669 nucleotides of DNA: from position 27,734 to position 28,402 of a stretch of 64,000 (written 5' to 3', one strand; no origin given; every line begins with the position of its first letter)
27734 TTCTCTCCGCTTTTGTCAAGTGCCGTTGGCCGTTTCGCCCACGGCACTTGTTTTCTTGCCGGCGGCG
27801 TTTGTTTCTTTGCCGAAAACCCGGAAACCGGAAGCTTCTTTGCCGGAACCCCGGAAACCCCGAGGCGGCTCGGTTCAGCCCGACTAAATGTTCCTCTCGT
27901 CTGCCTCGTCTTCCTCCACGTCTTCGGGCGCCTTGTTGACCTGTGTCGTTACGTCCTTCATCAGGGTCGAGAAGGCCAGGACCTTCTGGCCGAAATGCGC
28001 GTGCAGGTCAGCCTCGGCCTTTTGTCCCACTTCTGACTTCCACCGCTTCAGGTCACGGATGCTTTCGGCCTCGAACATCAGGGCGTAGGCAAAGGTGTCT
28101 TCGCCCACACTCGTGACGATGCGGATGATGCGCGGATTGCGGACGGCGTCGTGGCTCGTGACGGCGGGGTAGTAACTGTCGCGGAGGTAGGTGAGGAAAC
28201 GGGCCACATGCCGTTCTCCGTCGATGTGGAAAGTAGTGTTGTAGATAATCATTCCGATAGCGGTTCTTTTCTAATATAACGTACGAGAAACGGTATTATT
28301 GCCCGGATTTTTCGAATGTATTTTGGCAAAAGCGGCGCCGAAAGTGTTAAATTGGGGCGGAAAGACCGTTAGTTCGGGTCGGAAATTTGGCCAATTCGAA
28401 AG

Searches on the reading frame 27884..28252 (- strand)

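Call 78: search_protein_families(library=pfam, proteins=[window:27884-28252:-])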
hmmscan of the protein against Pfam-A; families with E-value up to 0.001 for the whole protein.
window:27884-28252:- (122 aa): 1 family
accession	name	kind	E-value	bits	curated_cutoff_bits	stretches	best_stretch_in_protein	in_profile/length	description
PF14114.12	DUF4286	-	1.2e-23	83.7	25.8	1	1-100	1-99/100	Domain of unknown function (DUF4286)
